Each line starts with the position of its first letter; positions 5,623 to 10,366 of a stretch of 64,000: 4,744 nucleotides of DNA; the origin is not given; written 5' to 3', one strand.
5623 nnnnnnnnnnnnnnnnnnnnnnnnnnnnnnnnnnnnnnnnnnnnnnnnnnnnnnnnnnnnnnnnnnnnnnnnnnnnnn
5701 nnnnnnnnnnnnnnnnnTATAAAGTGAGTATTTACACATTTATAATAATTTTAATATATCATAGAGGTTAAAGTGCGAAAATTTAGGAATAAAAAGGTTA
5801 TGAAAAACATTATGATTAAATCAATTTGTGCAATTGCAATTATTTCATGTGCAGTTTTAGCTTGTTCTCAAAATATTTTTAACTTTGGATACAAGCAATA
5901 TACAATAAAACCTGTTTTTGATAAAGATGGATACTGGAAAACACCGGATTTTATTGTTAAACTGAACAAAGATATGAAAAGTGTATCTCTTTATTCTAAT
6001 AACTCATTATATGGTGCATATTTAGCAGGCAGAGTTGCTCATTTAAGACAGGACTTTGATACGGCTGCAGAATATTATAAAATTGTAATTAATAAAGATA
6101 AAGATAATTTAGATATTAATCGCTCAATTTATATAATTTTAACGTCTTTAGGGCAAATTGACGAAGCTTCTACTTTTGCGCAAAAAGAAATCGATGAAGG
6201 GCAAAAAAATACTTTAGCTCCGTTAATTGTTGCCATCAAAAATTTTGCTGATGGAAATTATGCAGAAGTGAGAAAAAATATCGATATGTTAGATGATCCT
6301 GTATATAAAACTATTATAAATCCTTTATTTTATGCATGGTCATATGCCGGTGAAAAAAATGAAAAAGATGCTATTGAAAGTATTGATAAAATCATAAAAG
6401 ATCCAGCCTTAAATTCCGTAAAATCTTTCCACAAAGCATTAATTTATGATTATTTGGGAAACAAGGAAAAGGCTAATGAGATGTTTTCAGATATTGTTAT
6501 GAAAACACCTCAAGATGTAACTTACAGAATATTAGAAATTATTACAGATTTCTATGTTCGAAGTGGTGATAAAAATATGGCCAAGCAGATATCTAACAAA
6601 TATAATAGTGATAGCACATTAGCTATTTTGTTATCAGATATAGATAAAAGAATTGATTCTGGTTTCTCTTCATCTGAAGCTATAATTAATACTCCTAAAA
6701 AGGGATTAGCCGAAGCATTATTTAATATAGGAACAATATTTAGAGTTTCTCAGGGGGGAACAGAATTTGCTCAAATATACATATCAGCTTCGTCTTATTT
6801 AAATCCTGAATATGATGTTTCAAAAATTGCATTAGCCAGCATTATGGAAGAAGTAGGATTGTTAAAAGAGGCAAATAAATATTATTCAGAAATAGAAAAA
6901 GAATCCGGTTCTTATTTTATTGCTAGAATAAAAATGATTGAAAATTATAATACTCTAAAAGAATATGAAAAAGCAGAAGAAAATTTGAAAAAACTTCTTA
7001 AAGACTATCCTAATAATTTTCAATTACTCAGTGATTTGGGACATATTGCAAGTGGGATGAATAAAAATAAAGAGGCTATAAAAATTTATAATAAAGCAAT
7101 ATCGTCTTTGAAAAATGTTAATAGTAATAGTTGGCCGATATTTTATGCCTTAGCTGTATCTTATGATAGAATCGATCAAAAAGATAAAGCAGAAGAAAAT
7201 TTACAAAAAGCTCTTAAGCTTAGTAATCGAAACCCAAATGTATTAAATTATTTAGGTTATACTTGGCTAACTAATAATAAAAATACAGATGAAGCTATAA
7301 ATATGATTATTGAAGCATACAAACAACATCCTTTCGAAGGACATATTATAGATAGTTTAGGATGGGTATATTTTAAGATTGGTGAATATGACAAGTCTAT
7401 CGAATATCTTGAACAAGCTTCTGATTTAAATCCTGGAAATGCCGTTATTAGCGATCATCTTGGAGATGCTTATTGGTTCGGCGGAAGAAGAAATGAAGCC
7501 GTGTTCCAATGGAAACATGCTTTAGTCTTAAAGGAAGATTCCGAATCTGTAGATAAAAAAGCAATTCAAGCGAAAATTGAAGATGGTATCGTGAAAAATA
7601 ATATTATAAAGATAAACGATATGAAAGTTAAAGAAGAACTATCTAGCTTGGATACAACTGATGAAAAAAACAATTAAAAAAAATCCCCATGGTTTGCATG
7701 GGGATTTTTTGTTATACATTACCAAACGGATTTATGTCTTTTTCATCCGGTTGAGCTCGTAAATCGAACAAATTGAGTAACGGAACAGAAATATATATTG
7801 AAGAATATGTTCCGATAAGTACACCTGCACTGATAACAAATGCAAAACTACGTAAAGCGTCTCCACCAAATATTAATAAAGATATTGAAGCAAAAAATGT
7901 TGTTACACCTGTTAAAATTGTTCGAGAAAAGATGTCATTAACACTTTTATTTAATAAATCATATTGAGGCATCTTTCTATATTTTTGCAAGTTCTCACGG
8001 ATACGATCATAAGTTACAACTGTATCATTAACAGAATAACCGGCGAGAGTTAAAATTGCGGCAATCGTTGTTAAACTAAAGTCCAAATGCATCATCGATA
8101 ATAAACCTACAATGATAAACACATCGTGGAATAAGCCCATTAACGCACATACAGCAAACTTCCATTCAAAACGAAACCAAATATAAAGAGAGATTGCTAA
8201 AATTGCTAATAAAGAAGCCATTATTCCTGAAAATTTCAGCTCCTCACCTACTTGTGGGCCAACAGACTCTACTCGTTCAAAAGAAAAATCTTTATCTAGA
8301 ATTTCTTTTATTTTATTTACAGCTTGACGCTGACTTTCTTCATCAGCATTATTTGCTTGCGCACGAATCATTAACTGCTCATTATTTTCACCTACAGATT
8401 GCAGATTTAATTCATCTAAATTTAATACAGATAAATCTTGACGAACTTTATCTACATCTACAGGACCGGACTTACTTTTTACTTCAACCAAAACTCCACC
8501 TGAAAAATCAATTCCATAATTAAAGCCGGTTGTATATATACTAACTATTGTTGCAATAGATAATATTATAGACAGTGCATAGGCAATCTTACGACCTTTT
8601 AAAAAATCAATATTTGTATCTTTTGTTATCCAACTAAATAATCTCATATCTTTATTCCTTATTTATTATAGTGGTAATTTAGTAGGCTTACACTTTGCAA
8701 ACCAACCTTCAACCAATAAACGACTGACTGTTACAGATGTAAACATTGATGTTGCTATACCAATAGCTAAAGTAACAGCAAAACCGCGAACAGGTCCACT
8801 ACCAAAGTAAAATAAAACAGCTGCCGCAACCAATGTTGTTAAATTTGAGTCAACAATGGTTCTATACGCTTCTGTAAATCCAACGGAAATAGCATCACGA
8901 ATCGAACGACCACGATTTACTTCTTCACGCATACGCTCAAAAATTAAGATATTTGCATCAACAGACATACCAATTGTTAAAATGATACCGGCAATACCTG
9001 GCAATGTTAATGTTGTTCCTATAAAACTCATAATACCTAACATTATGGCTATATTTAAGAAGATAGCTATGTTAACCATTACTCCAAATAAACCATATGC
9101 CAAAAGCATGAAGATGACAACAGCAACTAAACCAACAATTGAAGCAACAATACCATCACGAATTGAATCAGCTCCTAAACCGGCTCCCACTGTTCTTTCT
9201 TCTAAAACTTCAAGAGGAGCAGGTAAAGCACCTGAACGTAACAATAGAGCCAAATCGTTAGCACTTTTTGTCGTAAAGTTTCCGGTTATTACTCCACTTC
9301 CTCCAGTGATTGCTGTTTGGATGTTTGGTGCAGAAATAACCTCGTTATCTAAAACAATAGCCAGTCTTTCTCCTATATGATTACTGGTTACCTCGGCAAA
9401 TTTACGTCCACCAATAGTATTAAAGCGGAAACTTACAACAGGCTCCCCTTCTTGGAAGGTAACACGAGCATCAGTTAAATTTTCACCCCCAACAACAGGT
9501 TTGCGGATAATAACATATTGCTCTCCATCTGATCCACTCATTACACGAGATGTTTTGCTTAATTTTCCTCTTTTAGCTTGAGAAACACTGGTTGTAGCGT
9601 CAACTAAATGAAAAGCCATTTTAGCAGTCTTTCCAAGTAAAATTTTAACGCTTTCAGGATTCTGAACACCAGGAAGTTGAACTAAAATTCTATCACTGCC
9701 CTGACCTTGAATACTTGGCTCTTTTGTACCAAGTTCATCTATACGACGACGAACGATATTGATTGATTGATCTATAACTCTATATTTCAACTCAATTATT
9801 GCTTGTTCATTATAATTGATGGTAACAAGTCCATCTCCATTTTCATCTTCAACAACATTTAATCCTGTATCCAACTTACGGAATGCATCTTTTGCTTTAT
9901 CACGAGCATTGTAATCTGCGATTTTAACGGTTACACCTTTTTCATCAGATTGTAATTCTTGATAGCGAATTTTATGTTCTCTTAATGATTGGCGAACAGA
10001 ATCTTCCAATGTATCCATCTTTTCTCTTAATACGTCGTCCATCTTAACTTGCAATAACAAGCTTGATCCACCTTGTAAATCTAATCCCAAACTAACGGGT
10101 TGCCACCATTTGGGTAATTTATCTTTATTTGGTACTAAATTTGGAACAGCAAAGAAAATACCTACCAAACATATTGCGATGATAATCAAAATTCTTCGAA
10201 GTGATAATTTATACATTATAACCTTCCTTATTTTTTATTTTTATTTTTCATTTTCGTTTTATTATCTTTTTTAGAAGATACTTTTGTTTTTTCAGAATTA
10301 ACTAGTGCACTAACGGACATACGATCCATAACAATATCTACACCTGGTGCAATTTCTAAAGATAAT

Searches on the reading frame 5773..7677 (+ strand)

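Call 59: search_protein_families(library=pfam, proteins=[window:5773-7677:+], max_evalue=0.0001)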
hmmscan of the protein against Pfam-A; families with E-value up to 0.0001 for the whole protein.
window:5773-7677:+ (634 aa): 20 families
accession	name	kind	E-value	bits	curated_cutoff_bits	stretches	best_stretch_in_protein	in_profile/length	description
PF07719.23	TPR_2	-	3.3e-24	83.4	27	1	529-556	7-34/34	Tetratricopeptide repeat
PF14559.12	TPR_19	-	2.3e-20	73.1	25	0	396-443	5-52/68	Tetratricopeptide repeat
PF13428.12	TPR_14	-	4.5e-19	67.5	23.5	0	528-560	6-38/44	Tetratricopeptide repeat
PF13424.12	TPR_12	-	1.1e-18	67.6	30.1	0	507-552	28-74/77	Tetratricopeptide repeat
PF13181.12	TPR_8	-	2.7e-18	65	25.7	1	529-555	7-33/34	Tetratricopeptide repeat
PF00515.34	TPR_1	-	1.2e-17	63.3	27.8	1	529-556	7-34/34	Tetratricopeptide repeat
PF13174.12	TPR_6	-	6.2e-16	58.3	26.3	0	390-414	8-32/33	Tetratricopeptide repeat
PF13414.12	TPR_11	-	1.1e-15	57.4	26.8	1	532-568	3-39/42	TPR repeat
PF13176.12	TPR_7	-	3.2e-12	45.9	27.9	0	527-556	3-34/36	Tetratricopeptide repeat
PF13432.12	TPR_16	-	1.4e-11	45.1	32.7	0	529-577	3-51/65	Tetratricopeptide repeat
PF25062.1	ARM_TT21_N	-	2.7e-11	44.1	40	1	431-552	77-197/222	Tetratricopeptide repeat protein 21 N-terminal ARM repeat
PF23914.1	TPR_CcmH_CycH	-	5.2e-11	43.1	42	0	396-448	101-153/158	Cytochrome c-type biogenesis protein H TPR domain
PF13431.12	TPR_17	-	9.2e-10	38.5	24.4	0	405-436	2-33/34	Tetratricopeptide repeat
PF25064.1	ARM_TT21_5th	-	1.8e-09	38.4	27.8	0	396-480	15-98/117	TT21 fifth ARM repeats domain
PF09976.15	TPR_21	-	7.4e-07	29.5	25.5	0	352-450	80-180/193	Tetratricopeptide repeat-like domain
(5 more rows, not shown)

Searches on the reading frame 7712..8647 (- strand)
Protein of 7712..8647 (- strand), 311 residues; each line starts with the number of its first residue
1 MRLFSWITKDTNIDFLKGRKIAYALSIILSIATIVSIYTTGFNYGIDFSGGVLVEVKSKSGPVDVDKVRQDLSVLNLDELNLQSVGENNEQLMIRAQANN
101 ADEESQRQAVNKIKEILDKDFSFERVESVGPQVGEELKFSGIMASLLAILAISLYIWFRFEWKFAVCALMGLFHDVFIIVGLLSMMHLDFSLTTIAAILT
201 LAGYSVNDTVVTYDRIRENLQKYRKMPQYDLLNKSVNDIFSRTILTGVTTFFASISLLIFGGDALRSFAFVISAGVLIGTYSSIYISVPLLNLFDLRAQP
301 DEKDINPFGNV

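Call 59: search_protein_families(library=pfam, proteins=[window:7712-8647:-], max_evalue=0.0001)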
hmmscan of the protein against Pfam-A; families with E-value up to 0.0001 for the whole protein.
window:7712-8647:- (311 aa): 2 families
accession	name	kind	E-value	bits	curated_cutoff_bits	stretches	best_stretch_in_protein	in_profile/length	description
PF02355.23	SecD_SecF_C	-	9.5e-63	211.5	20.5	1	113-293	5-185/189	Protein export membrane protein SecD/SecF, C-terminal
PF07549.19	Sec_GG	-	4.3e-08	32.9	20.3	1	35-59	1-25/28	SecD/SecF GG Motif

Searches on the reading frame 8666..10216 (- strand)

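Call 59: search_protein_families(library=pfam, proteins=[window:8666-10216:-], max_evalue=0.0001)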
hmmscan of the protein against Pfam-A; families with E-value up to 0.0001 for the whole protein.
window:8666-10216:- (516 aa): 7 families
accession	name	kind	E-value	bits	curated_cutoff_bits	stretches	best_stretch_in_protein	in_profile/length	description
PF22599.2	SecDF_P1_head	-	2.9e-40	137.1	27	1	229-333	8-114/114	SecDF, P1 head subdomain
PF21760.3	SecD_1st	-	5.7e-26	90.2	27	1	148-206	1-59/60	Protein translocase subunit SecDF, P1 domain, N-terminal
PF02355.23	SecD_SecF_C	-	4.2e-19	69.1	20.5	1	336-501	14-182/189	Protein export membrane protein SecD/SecF, C-terminal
PF03176.21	MMPL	-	1.1e-07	31.6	20.5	1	353-497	143-294/333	MMPL family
PF00873.25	ACR_tran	-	2.2e-06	26.1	28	1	361-498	342-482/1021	AcrB/AcrD/AcrF family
PF13721.11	SecD-TM1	-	2.6e-05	25.1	30.5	0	65-114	44-93/103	SecD export protein N-terminal TM region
PF07549.19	Sec_GG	-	9.4e-05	22.3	20.3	0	39-60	6-27/28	SecD/SecF GG Motif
